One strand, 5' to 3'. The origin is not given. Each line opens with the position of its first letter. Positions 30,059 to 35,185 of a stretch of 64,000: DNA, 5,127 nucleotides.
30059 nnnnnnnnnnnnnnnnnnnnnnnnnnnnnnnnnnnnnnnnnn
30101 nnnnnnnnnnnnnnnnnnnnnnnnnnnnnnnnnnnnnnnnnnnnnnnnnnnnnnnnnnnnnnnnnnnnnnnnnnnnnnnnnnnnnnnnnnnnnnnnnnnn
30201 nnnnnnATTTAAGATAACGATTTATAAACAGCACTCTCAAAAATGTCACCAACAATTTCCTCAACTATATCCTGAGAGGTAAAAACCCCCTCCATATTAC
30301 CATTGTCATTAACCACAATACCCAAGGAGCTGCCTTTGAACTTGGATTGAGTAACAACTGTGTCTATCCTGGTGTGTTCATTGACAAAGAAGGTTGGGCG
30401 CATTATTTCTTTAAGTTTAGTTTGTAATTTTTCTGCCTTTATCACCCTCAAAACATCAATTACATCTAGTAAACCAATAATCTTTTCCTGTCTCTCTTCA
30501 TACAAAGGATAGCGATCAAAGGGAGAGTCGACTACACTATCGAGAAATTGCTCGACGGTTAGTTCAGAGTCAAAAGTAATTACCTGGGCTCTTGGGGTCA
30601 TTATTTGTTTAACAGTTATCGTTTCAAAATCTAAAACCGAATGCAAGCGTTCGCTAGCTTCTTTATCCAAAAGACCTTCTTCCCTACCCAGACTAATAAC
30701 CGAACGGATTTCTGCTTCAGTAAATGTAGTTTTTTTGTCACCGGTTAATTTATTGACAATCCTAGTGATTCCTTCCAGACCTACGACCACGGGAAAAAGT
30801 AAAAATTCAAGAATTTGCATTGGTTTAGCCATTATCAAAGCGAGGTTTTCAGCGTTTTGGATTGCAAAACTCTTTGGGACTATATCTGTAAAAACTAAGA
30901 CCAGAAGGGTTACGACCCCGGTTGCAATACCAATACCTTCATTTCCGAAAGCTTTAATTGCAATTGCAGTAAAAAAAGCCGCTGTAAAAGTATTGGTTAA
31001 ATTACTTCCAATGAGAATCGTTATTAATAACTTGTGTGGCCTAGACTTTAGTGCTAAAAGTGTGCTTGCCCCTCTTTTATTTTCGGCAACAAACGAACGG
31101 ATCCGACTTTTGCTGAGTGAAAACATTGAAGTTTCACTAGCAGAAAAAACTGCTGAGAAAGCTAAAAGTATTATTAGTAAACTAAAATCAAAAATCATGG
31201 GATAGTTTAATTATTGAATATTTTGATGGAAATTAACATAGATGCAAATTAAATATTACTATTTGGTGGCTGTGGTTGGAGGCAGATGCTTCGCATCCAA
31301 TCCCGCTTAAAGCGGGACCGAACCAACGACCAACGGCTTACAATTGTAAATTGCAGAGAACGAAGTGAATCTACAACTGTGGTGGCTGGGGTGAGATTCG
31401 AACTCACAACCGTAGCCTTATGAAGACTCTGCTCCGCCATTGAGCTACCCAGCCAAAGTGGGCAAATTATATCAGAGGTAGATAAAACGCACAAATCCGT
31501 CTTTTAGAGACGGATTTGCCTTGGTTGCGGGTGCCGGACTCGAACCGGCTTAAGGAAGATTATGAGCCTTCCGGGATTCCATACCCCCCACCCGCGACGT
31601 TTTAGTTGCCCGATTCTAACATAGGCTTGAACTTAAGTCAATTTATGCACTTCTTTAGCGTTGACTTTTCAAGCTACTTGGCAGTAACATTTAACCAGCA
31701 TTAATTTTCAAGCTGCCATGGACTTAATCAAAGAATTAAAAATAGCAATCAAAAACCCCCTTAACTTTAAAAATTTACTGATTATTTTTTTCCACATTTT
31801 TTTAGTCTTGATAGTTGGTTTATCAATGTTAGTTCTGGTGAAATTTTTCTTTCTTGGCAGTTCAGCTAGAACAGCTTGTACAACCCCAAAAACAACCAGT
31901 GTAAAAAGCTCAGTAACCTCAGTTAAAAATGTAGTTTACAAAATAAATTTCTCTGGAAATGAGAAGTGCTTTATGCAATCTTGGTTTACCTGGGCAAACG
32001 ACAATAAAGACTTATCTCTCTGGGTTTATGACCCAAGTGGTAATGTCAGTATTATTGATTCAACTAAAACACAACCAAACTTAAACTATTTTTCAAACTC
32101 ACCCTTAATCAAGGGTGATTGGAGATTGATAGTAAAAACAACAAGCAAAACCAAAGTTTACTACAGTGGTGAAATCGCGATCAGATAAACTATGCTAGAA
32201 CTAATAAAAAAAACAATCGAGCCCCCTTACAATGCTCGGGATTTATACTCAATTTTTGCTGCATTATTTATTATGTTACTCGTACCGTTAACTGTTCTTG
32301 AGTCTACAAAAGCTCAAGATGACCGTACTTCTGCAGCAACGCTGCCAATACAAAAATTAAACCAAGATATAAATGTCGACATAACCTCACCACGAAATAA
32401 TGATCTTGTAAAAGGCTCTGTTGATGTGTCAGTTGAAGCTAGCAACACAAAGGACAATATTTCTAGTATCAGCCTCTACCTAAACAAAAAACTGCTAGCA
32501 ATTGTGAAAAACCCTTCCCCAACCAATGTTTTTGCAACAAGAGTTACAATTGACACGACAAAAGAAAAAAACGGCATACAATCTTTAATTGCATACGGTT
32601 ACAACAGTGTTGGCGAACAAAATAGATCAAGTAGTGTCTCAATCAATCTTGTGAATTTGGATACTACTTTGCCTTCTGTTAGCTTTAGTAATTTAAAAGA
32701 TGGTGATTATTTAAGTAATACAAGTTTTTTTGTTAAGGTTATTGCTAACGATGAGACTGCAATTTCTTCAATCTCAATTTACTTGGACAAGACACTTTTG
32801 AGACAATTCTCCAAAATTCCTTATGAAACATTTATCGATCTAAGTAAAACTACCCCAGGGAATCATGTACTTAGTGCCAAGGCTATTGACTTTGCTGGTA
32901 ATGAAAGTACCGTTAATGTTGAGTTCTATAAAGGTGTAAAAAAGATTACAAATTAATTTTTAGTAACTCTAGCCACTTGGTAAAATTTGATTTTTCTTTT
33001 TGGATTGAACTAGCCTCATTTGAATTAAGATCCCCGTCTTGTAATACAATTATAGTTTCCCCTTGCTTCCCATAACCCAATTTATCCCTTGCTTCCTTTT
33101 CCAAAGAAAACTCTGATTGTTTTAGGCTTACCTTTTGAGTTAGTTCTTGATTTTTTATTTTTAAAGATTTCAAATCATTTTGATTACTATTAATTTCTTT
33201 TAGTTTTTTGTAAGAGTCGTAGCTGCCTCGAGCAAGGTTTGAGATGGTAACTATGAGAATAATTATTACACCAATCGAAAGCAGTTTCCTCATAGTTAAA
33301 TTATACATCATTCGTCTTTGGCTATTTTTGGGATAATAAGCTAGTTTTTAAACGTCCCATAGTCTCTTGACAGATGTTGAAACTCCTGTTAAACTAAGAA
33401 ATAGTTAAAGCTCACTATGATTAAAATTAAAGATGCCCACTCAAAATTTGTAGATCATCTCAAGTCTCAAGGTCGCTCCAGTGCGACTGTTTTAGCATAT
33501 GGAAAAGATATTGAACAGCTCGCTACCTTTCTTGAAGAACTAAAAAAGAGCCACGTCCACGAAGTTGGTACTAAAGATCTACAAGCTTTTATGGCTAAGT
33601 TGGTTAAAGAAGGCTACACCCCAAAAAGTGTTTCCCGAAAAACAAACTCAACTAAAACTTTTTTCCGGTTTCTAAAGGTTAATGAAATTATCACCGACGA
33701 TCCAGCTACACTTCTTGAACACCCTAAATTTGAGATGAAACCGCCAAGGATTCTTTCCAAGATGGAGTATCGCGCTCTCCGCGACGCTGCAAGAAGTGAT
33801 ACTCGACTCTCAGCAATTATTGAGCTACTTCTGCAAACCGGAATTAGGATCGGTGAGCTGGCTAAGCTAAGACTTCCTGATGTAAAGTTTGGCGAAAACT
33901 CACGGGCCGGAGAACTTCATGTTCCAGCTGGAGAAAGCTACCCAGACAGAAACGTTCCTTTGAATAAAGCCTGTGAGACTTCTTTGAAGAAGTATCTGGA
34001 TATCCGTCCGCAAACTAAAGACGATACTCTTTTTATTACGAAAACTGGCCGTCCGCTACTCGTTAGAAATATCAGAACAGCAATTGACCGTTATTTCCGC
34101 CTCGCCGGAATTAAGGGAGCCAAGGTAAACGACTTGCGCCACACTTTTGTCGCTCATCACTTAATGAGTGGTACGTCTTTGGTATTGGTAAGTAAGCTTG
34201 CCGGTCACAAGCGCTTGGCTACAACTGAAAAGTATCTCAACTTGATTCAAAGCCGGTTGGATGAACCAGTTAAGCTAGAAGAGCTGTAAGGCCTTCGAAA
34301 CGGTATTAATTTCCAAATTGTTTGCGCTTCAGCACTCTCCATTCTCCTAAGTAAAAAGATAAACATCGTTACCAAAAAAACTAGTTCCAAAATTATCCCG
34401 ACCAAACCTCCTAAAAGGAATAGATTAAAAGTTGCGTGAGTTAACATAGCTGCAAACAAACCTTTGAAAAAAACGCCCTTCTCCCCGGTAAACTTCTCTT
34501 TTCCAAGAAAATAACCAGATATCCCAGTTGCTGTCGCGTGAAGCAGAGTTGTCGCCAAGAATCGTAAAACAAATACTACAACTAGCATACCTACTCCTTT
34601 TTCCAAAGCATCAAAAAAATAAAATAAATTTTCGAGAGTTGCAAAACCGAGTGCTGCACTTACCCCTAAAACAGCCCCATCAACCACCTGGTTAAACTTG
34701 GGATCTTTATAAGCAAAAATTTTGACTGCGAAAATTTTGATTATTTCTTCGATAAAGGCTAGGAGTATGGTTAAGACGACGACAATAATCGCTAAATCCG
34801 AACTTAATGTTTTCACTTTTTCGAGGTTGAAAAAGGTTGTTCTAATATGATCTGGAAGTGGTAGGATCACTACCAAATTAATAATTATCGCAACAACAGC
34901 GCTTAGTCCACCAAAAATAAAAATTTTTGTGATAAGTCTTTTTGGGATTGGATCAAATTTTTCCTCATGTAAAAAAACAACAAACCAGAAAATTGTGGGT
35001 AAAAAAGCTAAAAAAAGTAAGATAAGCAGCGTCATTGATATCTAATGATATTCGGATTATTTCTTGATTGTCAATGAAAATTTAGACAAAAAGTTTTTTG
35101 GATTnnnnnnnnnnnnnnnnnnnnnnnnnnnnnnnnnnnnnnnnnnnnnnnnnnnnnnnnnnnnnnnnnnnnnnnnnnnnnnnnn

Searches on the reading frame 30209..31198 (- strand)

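Call 23: search_protein_families(library=pfam, proteins=[window:30209-31198:-], max_evalue=0.001)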
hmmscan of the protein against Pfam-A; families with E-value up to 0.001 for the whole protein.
window:30209-31198:- (329 aa): 2 families
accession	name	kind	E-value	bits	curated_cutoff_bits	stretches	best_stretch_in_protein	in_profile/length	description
PF01595.25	CNNM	-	3.6e-49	167.3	28.4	1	8-180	3-180/181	Cyclin M transmembrane N-terminal domain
PF00571.33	CBS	-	1.9e-12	47.8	24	2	196-254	1-56/57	CBS domain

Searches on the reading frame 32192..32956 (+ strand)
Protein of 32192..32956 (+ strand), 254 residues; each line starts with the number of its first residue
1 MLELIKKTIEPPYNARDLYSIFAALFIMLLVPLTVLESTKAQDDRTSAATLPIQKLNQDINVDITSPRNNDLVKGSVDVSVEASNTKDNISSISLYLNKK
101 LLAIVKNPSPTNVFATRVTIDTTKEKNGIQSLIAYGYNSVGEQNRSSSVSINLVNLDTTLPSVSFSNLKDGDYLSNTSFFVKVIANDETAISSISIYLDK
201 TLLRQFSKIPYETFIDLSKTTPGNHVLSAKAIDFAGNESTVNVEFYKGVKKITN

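Call 23: search_protein_families(library=pfam, proteins=[window:32192-32956:+], max_evalue=0.001)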
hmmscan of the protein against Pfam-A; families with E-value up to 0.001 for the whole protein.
window:32192-32956:+ (254 aa): 1 family
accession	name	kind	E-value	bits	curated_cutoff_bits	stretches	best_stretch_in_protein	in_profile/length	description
PF17957.7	Big_7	-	2.9e-15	57.1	24.1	2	161-229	1-70/70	Bacterial Ig domain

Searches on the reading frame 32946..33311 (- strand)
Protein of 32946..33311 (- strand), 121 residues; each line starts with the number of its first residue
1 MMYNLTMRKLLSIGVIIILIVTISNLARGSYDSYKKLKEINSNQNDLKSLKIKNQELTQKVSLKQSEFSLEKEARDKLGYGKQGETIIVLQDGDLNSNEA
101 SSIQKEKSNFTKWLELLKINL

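Call 24: search_protein_families(library=pfam, proteins=[window:32946-33311:-], max_evalue=0.001)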
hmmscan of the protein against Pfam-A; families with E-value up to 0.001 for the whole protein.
window:32946-33311:- (121 aa): 1 family
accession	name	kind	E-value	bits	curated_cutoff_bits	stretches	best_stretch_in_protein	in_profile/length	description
PF04977.20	DivIC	-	4.2e-13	49.3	28.9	1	15-91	1-78/80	Septum formation initiator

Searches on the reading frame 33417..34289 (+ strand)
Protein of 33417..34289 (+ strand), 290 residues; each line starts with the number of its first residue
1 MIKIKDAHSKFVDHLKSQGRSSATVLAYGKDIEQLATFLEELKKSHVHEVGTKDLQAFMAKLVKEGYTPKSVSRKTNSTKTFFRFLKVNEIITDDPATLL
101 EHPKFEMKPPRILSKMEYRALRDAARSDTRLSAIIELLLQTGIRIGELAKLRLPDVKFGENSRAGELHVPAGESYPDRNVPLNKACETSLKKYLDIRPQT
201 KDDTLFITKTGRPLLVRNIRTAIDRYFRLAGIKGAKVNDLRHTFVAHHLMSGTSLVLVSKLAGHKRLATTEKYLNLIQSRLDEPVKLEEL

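Call 24: search_protein_families(library=pfam, proteins=[window:33417-34289:+], max_evalue=0.001)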
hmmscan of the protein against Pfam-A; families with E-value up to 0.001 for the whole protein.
window:33417-34289:+ (290 aa): 3 families
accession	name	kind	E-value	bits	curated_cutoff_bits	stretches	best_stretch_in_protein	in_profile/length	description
PF00589.27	Phage_integrase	-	1.6e-26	93.6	27.1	1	113-276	3-168/172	Phage integrase family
PF02899.23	Phage_int_SAM_1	-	2.3e-14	53.8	22.3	1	10-87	3-80/83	Phage integrase, N-terminal SAM-like domain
PF13495.12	Phage_int_SAM_4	-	7.4e-09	36.3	27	1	10-86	4-78/85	Phage integrase, N-terminal SAM-like domain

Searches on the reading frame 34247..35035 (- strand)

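Call 24: search_protein_families(library=pfam, proteins=[window:34247-35035:-], max_evalue=0.001)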
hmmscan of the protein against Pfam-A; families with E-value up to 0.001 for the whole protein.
window:34247-35035:- (262 aa): 1 family
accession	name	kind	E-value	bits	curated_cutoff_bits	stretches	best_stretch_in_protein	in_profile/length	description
PF13367.11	PrsW-protease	-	2.4e-31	109.3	23.5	1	31-227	2-193/196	PrsW family intramembrane metalloprotease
